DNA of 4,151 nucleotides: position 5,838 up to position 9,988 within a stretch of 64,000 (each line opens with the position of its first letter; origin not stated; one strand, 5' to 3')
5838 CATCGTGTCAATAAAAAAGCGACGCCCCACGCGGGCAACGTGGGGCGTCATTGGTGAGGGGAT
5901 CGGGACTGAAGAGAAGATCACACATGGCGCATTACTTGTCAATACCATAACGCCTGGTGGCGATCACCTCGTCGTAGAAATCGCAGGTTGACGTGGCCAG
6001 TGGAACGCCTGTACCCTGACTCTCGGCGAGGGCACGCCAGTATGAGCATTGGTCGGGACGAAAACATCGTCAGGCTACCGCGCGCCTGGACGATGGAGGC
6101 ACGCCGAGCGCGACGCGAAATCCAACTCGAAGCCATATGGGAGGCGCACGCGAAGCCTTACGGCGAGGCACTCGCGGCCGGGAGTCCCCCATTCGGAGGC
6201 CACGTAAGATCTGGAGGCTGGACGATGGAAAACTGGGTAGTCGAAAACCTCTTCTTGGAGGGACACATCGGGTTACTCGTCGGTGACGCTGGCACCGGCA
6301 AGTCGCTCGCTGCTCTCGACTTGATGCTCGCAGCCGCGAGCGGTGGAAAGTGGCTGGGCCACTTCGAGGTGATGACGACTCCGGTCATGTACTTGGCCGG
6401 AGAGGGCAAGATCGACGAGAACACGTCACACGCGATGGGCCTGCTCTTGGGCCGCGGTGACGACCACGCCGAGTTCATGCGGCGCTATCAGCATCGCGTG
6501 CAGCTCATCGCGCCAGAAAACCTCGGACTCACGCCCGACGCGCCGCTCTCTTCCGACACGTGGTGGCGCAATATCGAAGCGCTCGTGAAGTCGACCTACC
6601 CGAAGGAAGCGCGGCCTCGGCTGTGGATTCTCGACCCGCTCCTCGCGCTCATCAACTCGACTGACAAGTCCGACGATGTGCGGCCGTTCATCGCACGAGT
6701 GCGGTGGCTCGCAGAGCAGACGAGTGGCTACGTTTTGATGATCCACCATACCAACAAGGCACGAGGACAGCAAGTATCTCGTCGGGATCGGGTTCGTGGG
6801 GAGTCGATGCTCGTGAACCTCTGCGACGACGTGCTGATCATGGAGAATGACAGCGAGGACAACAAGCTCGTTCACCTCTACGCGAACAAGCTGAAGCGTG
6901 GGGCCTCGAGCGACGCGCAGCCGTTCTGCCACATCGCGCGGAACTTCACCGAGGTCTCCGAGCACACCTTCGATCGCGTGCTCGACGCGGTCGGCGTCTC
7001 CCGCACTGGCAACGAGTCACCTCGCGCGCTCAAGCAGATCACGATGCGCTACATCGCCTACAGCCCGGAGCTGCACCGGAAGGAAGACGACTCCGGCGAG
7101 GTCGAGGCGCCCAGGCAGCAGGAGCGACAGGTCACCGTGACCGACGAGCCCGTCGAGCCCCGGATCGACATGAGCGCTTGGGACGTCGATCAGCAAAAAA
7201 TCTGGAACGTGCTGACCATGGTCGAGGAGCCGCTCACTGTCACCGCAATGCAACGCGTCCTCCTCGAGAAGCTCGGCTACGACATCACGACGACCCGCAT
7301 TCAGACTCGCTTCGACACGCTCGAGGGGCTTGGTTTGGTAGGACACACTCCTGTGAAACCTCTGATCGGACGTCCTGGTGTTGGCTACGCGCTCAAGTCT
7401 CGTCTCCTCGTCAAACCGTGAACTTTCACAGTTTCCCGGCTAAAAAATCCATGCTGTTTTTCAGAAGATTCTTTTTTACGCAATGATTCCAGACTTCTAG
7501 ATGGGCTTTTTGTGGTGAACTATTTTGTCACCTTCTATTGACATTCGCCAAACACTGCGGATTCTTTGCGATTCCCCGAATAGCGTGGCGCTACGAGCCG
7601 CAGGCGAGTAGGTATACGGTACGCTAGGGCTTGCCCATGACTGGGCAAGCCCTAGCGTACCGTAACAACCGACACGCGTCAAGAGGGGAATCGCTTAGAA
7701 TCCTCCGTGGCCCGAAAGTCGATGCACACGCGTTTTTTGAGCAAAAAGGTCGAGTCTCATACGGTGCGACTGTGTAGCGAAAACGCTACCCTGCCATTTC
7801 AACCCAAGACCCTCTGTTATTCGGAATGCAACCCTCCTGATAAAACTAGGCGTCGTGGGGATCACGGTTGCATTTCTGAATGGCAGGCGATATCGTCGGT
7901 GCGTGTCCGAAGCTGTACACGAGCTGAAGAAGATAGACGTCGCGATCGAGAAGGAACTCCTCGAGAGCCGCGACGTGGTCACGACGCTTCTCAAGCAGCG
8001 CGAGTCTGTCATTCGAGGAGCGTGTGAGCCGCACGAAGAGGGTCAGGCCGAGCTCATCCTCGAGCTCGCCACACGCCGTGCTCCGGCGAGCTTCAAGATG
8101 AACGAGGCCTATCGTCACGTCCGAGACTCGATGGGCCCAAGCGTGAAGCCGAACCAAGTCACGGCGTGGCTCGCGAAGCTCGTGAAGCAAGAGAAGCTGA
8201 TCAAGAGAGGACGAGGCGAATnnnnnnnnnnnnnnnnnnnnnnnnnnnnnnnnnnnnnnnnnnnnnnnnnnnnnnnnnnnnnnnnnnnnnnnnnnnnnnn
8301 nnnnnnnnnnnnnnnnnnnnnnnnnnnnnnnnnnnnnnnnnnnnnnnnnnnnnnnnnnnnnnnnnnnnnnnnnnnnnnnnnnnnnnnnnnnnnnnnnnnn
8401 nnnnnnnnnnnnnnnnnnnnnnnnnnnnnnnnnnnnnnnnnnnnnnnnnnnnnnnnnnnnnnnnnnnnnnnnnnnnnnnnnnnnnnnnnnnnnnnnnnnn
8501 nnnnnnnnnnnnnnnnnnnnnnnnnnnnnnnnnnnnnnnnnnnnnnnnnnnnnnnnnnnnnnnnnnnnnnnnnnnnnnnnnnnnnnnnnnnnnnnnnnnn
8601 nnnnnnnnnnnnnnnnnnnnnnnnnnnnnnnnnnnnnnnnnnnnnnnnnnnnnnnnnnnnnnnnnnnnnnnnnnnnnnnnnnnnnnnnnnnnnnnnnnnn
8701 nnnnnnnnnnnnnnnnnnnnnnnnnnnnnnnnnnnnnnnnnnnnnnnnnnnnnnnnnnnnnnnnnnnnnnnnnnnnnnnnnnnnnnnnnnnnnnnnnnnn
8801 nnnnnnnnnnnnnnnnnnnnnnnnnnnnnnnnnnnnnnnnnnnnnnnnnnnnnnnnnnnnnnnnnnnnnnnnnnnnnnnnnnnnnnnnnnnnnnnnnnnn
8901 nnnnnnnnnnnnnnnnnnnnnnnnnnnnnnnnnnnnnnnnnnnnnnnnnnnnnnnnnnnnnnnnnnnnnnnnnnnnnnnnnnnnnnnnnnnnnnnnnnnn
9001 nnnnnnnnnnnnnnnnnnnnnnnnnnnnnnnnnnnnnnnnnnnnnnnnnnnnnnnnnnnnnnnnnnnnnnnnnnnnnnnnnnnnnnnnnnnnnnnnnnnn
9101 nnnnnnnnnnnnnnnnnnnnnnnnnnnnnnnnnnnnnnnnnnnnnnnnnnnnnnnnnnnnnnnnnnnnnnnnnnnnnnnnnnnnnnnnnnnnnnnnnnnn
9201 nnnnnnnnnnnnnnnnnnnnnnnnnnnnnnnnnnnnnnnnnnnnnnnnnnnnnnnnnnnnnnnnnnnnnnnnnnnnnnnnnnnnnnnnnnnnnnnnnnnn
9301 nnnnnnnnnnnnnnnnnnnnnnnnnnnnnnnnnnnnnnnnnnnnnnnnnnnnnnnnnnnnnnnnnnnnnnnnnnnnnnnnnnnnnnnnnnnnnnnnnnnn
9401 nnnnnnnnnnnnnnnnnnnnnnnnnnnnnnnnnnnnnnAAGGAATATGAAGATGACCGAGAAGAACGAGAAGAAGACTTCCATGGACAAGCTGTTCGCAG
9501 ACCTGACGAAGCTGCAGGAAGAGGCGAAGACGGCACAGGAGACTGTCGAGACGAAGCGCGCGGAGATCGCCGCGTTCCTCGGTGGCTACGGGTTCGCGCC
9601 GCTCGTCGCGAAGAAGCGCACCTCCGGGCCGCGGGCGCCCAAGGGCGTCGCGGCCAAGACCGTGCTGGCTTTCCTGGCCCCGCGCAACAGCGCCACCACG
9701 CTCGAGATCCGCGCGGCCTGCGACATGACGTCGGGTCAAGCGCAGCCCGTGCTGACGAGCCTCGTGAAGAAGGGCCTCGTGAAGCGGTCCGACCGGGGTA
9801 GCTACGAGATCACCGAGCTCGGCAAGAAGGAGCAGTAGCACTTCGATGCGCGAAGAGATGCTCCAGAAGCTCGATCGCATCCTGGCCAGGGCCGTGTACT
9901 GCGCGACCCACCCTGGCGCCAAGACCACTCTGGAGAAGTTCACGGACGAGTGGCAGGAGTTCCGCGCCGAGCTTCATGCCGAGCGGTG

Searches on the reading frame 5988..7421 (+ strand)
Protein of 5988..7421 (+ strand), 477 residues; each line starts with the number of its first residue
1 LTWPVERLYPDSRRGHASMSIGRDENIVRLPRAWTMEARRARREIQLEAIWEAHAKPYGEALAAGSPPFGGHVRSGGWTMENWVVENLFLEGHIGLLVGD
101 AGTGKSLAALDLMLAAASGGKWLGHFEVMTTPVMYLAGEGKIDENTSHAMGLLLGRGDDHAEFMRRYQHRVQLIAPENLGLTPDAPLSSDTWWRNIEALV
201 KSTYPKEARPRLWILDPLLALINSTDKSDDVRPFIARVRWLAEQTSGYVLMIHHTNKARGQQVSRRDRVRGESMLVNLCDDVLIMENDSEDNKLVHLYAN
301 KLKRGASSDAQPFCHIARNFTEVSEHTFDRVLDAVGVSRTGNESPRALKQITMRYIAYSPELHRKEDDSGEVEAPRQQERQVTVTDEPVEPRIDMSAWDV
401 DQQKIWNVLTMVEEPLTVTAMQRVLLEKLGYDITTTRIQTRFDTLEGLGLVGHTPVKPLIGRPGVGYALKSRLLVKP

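Call 7: search_protein_families(library=pfam, proteins=[window:5988-7421:+], max_evalue=0.01)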
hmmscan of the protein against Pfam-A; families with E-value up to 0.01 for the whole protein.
window:5988-7421:+ (477 aa): 1 family
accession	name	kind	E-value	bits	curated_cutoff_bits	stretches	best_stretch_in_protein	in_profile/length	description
PF13481.12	AAA_25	-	2.7e-24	86.3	27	1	82-259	23-194/195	AAA domain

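Call 104: search_protein_families(library=phrogs, proteins=[window:5988-7421:+], max_evalue=0.001)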
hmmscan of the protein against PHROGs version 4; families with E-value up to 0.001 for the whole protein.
window:5988-7421:+ (477 aa): 9 families
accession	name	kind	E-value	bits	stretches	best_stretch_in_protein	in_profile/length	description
phrog_3123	-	unknown function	6.9e-19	68.8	1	82-291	331-542/583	-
phrog_906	-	DNA, RNA and nucleotide metabolism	5.9e-15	56.1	1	81-293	516-704/872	DNA polymerase/primase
phrog_239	-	DNA, RNA and nucleotide metabolism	1.6e-09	38.3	1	77-302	344-574/801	DNA primase/helicase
phrog_6012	-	DNA, RNA and nucleotide metabolism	1.7e-09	38.4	1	80-261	134-299/447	DNA helicase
phrog_2850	-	unknown function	6.3e-09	36.2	1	69-142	134-207/465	-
phrog_2597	-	DNA, RNA and nucleotide metabolism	6.7e-08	32.5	1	83-276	358-535/747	DNA primase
phrog_25693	-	unknown function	2.8e-07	30.5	1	82-290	40-243/405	-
phrog_1284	-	unknown function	6.7e-06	26.7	1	81-262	24-191/306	-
phrog_3228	-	DNA, RNA and nucleotide metabolism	1.5e-05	24.6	0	230-307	503-577/766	replicative helicase-primase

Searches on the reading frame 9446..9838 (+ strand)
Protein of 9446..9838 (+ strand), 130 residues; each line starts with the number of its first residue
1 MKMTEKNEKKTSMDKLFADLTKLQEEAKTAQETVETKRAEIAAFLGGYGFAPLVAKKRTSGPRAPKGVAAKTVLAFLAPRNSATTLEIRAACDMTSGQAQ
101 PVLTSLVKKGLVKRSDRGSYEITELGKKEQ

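Call 43: search_protein_families(library=pfam, proteins=[window:9446-9838:+], max_evalue=0.01)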
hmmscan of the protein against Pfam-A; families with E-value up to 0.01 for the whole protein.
window:9446-9838:+ (130 aa): 8 families
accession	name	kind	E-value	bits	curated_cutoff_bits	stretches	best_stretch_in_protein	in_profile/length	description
PF25213.1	HVO_A0261_N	-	0.0001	22.6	35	1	72-127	15-68/86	HVO_A0261 N-terminal domain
PF14338.12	Mrr_N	-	0.00054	20.5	29.5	1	103-128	58-83/87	Mrr N-terminal domain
PF12802.13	MarR_2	-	0.0014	19.2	27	1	71-116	8-55/61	MarR family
PF14947.12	HTH_45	-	0.0017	18.8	25.5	1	87-128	24-64/77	Winged helix-turn-helix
PF01978.25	TrmB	-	0.0026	18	25.6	1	75-117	15-57/68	Sugar-specific transcriptional regulator TrmB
PF04703.18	FaeA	-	0.0037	18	20.7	1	72-116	4-49/62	FaeA-like protein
PF07574.19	SMC_Nse1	-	0.0052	17.1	23.3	1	44-123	137-187/194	Nse1 non-SMC component of SMC5-6 complex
PF03551.20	PadR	-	0.0057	17.1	27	0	91-129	26-72/75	Transcriptional regulator PadR-like family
